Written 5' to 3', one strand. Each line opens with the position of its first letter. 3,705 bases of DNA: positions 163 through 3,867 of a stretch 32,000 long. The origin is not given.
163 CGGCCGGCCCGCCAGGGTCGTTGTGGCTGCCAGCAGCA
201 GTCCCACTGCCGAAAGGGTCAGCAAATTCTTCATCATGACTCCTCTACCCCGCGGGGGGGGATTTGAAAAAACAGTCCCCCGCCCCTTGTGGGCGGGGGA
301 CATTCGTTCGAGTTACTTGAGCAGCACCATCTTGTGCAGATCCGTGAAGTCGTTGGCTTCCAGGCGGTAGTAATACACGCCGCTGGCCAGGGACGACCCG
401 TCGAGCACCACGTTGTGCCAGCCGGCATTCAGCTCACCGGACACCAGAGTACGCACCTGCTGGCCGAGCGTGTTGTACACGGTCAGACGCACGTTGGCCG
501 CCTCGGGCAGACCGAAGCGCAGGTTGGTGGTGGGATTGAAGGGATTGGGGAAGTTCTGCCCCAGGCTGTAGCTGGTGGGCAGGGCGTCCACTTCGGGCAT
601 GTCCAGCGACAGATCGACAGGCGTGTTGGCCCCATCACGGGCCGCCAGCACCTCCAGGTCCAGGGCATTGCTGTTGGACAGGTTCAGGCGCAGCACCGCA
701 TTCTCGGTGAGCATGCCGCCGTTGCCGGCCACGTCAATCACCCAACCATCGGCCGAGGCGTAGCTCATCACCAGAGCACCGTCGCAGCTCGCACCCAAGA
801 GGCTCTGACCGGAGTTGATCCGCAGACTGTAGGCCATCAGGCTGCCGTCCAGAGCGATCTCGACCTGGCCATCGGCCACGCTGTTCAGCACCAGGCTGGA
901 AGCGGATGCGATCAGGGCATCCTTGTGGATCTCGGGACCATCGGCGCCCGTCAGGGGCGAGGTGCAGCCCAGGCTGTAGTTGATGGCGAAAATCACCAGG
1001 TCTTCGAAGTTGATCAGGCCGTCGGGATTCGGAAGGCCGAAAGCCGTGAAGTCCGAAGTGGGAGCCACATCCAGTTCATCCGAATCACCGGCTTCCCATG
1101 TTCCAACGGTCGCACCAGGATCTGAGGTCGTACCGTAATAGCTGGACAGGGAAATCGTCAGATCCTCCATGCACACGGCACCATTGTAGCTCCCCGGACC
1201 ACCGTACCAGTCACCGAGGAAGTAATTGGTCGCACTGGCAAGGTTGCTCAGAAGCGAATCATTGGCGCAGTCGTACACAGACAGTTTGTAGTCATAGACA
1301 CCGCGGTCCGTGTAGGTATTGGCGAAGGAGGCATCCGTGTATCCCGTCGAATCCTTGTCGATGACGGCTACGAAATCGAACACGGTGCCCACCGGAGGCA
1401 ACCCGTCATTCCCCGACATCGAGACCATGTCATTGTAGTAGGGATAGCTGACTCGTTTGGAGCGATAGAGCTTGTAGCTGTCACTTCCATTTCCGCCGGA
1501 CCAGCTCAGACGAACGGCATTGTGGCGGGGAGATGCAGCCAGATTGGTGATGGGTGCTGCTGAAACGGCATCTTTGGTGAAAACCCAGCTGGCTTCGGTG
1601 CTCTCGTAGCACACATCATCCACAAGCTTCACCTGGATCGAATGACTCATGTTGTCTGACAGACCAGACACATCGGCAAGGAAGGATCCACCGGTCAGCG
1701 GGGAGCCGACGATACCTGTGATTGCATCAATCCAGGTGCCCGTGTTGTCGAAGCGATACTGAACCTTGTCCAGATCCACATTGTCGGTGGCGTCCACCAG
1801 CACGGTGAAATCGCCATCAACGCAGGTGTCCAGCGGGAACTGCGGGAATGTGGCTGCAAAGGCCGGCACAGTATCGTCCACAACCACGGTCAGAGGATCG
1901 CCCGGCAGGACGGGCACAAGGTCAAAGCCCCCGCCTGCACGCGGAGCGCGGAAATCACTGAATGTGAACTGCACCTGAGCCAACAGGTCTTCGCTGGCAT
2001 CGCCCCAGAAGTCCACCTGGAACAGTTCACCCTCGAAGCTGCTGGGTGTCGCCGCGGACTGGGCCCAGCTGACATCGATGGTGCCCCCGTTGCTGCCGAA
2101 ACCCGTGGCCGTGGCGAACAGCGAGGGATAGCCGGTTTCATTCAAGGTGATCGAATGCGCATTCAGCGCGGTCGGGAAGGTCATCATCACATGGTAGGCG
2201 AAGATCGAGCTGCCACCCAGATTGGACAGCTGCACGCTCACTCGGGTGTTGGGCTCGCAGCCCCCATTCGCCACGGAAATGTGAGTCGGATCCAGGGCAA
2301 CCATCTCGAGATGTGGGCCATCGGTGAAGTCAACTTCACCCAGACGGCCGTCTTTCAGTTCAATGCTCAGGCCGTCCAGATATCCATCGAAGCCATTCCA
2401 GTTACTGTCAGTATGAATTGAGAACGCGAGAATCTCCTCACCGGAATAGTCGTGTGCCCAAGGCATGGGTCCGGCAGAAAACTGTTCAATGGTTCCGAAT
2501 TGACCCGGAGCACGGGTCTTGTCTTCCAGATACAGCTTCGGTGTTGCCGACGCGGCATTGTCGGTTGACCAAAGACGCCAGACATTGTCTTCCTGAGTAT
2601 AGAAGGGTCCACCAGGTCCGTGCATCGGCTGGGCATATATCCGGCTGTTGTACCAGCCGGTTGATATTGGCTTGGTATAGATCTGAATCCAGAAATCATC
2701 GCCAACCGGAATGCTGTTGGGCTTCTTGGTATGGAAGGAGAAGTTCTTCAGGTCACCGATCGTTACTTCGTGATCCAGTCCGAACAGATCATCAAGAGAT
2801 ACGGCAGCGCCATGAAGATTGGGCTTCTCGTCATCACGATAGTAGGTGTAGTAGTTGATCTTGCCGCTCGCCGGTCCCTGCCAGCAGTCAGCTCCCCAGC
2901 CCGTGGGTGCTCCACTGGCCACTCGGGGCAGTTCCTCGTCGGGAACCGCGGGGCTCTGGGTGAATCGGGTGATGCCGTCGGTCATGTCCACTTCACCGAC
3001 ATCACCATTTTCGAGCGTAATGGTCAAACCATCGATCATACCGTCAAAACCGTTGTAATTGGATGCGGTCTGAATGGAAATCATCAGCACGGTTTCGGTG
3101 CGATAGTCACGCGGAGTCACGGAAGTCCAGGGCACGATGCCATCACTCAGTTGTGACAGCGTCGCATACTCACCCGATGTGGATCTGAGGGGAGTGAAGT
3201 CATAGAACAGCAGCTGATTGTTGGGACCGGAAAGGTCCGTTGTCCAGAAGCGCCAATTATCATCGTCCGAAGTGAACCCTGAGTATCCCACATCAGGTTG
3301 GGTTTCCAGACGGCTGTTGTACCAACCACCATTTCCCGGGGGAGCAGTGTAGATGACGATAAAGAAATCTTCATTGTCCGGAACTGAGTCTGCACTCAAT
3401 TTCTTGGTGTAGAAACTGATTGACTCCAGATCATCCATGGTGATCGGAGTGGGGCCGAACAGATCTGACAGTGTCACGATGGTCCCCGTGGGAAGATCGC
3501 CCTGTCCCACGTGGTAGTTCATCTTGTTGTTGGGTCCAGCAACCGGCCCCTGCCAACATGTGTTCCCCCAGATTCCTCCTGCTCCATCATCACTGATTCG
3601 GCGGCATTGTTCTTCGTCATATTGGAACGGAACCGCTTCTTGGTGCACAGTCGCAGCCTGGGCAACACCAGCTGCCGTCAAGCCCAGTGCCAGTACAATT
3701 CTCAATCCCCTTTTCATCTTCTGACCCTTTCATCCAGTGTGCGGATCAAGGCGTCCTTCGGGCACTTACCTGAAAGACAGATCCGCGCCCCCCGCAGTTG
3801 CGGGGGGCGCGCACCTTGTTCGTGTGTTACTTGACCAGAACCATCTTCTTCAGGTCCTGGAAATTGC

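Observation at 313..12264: Paralogous T9SS cargo family sharing a ~660-aa cohesin-like / FN3 / dockerin-like stalk under swapped heads: candidate self-assembling surface scaffold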

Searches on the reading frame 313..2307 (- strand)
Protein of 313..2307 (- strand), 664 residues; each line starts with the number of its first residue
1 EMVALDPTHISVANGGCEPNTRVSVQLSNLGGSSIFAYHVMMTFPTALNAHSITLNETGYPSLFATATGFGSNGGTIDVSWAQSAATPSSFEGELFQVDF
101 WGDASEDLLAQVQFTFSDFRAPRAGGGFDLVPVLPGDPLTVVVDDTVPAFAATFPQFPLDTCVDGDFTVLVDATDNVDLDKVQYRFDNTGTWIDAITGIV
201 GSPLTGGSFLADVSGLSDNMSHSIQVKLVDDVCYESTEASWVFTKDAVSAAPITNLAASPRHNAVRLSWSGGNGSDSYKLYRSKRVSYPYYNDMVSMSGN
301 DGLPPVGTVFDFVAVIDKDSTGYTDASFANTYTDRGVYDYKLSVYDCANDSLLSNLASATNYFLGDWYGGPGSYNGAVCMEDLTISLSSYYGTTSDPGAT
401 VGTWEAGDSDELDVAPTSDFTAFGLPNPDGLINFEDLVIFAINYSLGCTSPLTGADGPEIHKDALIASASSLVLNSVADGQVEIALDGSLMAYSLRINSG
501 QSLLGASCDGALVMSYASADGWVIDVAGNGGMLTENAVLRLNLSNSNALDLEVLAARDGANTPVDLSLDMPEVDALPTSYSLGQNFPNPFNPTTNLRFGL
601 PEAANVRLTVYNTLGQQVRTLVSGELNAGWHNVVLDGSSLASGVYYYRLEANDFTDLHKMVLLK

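Call 14: find_homologous_proteins(query=window:313-2307:-, max_evalue=0.001)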
Query window:313-2307:- (664 aa): 37 proteins with E <= 0.001 among 8000 candidates.
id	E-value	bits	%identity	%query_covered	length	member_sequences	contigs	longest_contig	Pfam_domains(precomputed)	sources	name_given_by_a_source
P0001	0.0e+0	1492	100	100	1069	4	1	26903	PF18962.8,PF13860.13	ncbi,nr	ncbi:MAG: T9SS type A sorting domain-containing protein [Candidatus Cloacimonetes bacterium]|nr:T9SS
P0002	0.0e+0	1069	74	100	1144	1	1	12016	PF18962.8,PF13860.13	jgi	jgi:hypothetical protein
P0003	3.5e-270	916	66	100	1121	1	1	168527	PF18962.8,PF13860.13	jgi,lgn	jgi:hypothetical protein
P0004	5.3e-255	866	62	100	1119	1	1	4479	PF18962.8,PF13860.13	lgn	-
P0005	3.9e-98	348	37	100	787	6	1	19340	PF18962.8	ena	-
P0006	7.2e-87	311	40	80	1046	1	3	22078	PF18962.8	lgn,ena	-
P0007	2.5e-84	302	36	98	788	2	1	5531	-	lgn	-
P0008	3.9e-77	279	40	64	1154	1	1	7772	PF13229.13,PF18962.8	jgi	-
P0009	3.2e-20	90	42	20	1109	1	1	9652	PF20773.6,PF18962.8,PF13620.13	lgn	-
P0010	8.6e-20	89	54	14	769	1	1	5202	PF18962.8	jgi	jgi:hypothetical protein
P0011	1.0e-16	79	42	23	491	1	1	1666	-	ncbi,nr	ncbi:MAG: hypothetical protein KDC54_03680, partial [Lewinella sp.]|nr:hypothetical protein [Lewinel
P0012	1.9e-16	78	47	13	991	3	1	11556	PF00801.27,PF18962.8,PF02128.22,PF07504.20,PF18911.7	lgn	-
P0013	2.2e-16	78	48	13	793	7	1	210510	PF18962.8,PF25788.3,PF07581.18,PF00041.28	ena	-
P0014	1.1e-15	75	46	14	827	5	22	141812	PF13205.13,PF18962.8,PF01520.24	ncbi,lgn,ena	-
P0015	1.2e-15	75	43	13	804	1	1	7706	PF18962.8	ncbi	-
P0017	5.6e-15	73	49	13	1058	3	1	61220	PF00963.25,PF18962.8,PF13860.13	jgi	-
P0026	3.0e-9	54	27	64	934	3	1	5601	PF00963.25,PF13860.13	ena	-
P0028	6.5e-9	53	33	21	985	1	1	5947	PF07452.18,PF17963.8,PF00404.25,PF17892.8,PF00963.25,PF18962.8,PF17803.8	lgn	-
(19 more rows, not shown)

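Call 16: search_protein_families(library=pfam, proteins=[P0002, P0003, P0005, P0006, P0007, P0008, P0026, P0028, P0017], max_evalue=0.1)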
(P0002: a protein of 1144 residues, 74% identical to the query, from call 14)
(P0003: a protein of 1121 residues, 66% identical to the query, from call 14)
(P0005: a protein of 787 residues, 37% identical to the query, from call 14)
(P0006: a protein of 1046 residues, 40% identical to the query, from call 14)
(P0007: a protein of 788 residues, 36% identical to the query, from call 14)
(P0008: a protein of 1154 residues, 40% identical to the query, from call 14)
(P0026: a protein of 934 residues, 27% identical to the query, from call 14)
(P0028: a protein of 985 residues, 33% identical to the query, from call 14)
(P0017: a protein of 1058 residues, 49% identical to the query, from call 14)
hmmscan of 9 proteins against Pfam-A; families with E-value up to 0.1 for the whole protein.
P0002 (1144 aa): 3 families
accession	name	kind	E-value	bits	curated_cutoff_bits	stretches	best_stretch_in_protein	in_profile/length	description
PF18962.6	Por_Secre_tail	-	6.4e-07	30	27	1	1066-1141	2-74/75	Secretion system C-terminal sorting domain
PF13860.13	FlgD_ig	-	1e-06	29.1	27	1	1074-1132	12-76/79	FlgD Ig-like domain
PF17957.7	Big_7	-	0.022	15.8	24.1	1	634-708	5-70/70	Bacterial Ig domain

P0003 (1121 aa): 5 families
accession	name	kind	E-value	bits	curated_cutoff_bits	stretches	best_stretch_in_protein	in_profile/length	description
PF18962.6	Por_Secre_tail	-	1.2e-08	35.6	27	1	1043-1116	2-72/75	Secretion system C-terminal sorting domain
PF13860.13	FlgD_ig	-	2.7e-06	27.7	27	1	1051-1107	10-74/79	FlgD Ig-like domain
PF13585.12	CHU_C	-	0.011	16.3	27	1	1061-1108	27-72/86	CHU_C Type IX secretion signal domain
PF17957.7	Big_7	-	0.016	16.3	24.1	1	645-707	17-70/70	Bacterial Ig domain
PF21537.2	DUF1980_C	-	0.056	13.5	25.9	0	90-124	78-112/141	DUF1980 C-terminal domain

P0005 (787 aa): 3 families
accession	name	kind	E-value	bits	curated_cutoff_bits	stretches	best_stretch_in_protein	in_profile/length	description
PF18962.6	Por_Secre_tail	-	2.6e-05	24.9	27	1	710-783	3-73/75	Secretion system C-terminal sorting domain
PF13860.13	FlgD_ig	-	0.056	13.9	27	0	724-768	19-69/79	FlgD Ig-like domain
PF17957.7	Big_7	-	0.061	14.4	24.1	0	313-370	18-68/70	Bacterial Ig domain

P0006 (1046 aa): 3 families
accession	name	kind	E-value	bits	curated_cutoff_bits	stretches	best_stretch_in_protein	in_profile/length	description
PF18962.6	Por_Secre_tail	-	8.9e-06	26.3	27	1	969-1043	3-74/75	Secretion system C-terminal sorting domain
PF13860.13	FlgD_ig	-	0.00033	21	27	1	988-1033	25-75/79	FlgD Ig-like domain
PF17957.7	Big_7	-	0.0023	19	24.1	1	562-619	18-68/70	Bacterial Ig domain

P0007 (788 aa): 2 families
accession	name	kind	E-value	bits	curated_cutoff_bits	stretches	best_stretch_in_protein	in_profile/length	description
PF13860.13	FlgD_ig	-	0.0011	19.4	27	1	719-776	13-76/79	FlgD Ig-like domain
PF18962.6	Por_Secre_tail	-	0.0064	17.2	27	1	711-777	3-66/75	Secretion system C-terminal sorting domain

P0008 (1154 aa): 5 families
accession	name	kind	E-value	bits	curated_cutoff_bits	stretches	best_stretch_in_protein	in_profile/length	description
PF13229.12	Beta_helix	-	4.3e-10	39.9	25.9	1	168-326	2-137/158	Right handed beta helix region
PF18962.6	Por_Secre_tail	-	1e-08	35.8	27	1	1076-1150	2-73/75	Secretion system C-terminal sorting domain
PF13860.13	FlgD_ig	-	0.00016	22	27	1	1085-1141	13-75/79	FlgD Ig-like domain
PF22686.1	Alg17C_C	-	0.02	15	27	1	1105-1131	4-31/39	Exo-oligoalginate lyase-like, C-terminal domain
PF13585.12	CHU_C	-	0.07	13.7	27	0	1094-1141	27-72/86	CHU_C Type IX secretion signal domain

P0026 (934 aa): 4 families
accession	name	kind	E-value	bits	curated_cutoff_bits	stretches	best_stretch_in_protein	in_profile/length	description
PF13860.13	FlgD_ig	-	9e-08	32.4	27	1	872-922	26-76/79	FlgD Ig-like domain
PF00963.24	Cohesin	-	1e-05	26.2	24.1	1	725-815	8-107/139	Cohesin domain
PF10029.15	DUF2271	-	0.022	15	27.3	1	882-931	63-112/136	Predicted periplasmic protein (DUF2271)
PF17957.7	Big_7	-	0.028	15.5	24.1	1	338-406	1-64/70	Bacterial Ig domain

P0028 (985 aa): 12 families
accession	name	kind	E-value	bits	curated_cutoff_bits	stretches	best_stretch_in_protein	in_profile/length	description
PF17963.7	Big_9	-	4.2e-22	79.3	23.6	2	520-591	17-88/89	Bacterial Ig domain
PF17892.7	Cadherin_5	-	2.5e-19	69.4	26.5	2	526-593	29-97/98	Cadherin-like domain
PF00963.24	Cohesin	-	2.3e-15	57.4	24.1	2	193-292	3-106/139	Cohesin domain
PF07452.17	CHRD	-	1.1e-14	55.7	24.1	1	367-517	13-117/117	CHRD domain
PF17803.7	Cadherin_4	-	2.8e-12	47.4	25.1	1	495-561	11-71/71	Bacterial cadherin-like domain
PF18962.6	Por_Secre_tail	-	2.8e-09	37.6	27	1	901-969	2-66/75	Secretion system C-terminal sorting domain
PF00404.24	Dockerin_1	-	2.3e-08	34.6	22.9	1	693-745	2-54/57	Dockerin type I domain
PF19077.6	Big_13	-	4.3e-05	24.4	27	1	627-686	36-100/102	Bacterial Ig-like domain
PF05345.18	He_PIG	-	0.00013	22.8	24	1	600-686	2-95/96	Putative Ig domain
PF22352.2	K319L-like_PKD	-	0.012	16.1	27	0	643-686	42-84/84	K319L-like, PKD domain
PF19076.6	CshA_repeat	-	0.016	16.3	27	0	540-585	49-94/103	Surface adhesin CshA repetitive domain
PF13860.13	FlgD_ig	-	0.084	13.3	27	0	908-970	11-78/79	FlgD Ig-like domain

P0017 (1058 aa): 4 families
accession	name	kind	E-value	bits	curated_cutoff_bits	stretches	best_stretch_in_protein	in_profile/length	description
PF13860.13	FlgD_ig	-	1.5e-13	51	27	1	986-1041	14-71/79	FlgD Ig-like domain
PF18962.6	Por_Secre_tail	-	1.1e-06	29.3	27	1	976-1055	2-74/75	Secretion system C-terminal sorting domain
PF00963.24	Cohesin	-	9.5e-06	26.3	24.1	0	847-935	4-98/139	Cohesin domain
PF13585.12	CHU_C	-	2.7e-05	24.7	27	1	993-1045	26-72/86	CHU_C Type IX secretion signal domain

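Call 50: find_encoding_contigs(protein=P0003, flank=10000, max_places=3)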
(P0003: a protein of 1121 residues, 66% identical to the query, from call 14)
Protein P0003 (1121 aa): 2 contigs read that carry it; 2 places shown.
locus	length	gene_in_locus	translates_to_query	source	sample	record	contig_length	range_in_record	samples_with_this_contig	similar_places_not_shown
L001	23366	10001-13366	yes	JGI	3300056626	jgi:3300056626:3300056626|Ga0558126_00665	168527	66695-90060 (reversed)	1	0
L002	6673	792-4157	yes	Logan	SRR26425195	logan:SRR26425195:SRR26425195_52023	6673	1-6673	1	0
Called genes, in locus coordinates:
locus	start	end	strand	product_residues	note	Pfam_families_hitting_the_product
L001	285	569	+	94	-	-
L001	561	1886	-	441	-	PF07602:DUF1565 (faint), PF13229:Beta_helix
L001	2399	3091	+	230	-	-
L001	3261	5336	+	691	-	-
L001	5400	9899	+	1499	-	PF05048:NosD, PF13229:Beta_helix, PF13860:FlgD_ig (faint), PF18962:Por_Secre_tail (weak)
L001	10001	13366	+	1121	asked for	PF13860:FlgD_ig (faint), PF18962:Por_Secre_tail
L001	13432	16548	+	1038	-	PF18962:Por_Secre_tail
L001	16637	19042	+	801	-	-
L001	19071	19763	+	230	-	PF00963:Cohesin (weak)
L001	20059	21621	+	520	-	PF02369:Big_1 (weak), PF18962:Por_Secre_tail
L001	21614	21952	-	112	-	-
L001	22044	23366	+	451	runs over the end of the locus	PF02369:Big_1 (weak), PF18962:Por_Secre_tail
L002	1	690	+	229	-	?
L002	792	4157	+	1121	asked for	PF13860:FlgD_ig (faint), PF18962:Por_Secre_tail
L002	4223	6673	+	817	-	?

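Call 87: find_encoding_contigs(protein=P0001, flank=10000, max_places=3)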
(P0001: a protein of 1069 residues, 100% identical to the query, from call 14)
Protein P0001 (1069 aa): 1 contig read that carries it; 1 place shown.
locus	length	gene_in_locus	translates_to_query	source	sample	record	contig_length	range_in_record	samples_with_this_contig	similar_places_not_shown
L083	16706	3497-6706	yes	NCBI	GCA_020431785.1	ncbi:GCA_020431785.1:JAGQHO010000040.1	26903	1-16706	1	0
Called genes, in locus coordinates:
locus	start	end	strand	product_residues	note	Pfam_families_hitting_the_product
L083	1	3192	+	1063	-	PF13860:FlgD_ig (faint), PF18962:Por_Secre_tail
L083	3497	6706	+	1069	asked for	PF13860:FlgD_ig (weak), PF18962:Por_Secre_tail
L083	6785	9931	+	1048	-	PF18962:Por_Secre_tail (weak)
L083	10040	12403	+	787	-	PF18962:Por_Secre_tail (weak)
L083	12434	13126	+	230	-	-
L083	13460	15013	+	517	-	PF18962:Por_Secre_tail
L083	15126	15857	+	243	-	PF03932:CutC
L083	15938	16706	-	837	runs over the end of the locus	PF00089:Trypsin (weak), PF13365:Trypsin_2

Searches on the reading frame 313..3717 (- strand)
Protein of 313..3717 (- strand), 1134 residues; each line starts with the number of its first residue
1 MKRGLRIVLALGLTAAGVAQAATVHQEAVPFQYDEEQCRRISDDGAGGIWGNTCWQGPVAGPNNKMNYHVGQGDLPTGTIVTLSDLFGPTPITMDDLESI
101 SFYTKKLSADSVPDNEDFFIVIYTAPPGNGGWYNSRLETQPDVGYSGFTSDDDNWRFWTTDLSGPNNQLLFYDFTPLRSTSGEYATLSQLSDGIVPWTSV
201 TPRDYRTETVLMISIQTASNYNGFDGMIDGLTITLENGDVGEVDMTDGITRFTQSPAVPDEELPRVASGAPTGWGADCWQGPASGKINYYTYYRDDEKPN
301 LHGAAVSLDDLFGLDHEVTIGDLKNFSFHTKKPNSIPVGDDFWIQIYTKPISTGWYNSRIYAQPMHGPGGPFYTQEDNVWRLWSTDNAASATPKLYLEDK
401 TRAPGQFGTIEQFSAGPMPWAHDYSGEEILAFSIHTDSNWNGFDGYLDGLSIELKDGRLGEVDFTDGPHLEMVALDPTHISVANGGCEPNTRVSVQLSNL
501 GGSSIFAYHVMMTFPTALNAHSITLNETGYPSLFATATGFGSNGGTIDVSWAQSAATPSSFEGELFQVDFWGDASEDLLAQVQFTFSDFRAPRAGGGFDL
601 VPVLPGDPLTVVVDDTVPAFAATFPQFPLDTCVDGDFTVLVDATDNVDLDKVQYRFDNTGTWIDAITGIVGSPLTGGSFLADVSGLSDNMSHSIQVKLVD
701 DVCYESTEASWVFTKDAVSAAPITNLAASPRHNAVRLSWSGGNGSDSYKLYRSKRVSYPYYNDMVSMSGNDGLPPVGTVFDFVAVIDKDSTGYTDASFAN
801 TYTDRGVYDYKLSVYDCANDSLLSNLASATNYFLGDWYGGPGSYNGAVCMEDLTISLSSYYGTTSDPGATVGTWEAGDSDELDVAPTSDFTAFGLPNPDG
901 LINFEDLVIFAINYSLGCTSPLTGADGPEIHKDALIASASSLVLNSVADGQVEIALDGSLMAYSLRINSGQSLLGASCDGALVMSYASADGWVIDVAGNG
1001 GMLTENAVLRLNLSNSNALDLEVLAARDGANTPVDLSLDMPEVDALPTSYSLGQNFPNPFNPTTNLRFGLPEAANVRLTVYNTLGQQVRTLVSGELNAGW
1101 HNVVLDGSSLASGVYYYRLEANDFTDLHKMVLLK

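Call 7: search_protein_families(library=pfam, proteins=[window:313-3717:-], max_evalue=1)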
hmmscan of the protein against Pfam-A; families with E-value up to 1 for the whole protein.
window:313-3717:- (1134 aa): 4 families
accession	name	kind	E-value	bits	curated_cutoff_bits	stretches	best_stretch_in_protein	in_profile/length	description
PF18962.6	Por_Secre_tail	-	1.4e-07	32.1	27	1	1056-1131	2-74/75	Secretion system C-terminal sorting domain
PF13860.13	FlgD_ig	-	1e-06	29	27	1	1064-1122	10-76/79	FlgD Ig-like domain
PF13585.12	CHU_C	-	0.0016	19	27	1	1072-1122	25-74/86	CHU_C Type IX secretion signal domain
PF17957.7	Big_7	-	0.1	13.7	24.1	1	634-667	17-44/70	Bacterial Ig domain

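Call 8: search_protein_families(library=ncbifam, proteins=[window:313-3717:-], max_evalue=1)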
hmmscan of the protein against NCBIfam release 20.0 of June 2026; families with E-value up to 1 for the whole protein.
window:313-3717:- (1134 aa): 5 families
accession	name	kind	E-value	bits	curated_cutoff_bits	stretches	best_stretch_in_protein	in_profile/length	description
TIGR04183.1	Por_Secre_tail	domain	6.5e-09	35.6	23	1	1056-1131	2-70/72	T9SS type A sorting domain-containing protein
NF052323.1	T9SSA_dep_M6i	equivalog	4.6e-07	28.2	600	1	1055-1123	960-1028/1043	T9SS-dependent M6-like inactivated metalloprotease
NF038113.1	T9SSA_dep_M36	equivalog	0.0052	15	885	1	1054-1131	794-867/869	T9SS-dependent M36 family metallopeptidase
NF005176.1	PRK06655.1-1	equivalog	0.033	14.1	230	1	1072-1118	95-146/197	flagellar hook assembly protein FlgD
NF041540.1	dockerin_GC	domain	0.036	14.5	29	1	886-918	35-67/67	GC-type dockerin domain-anchored protein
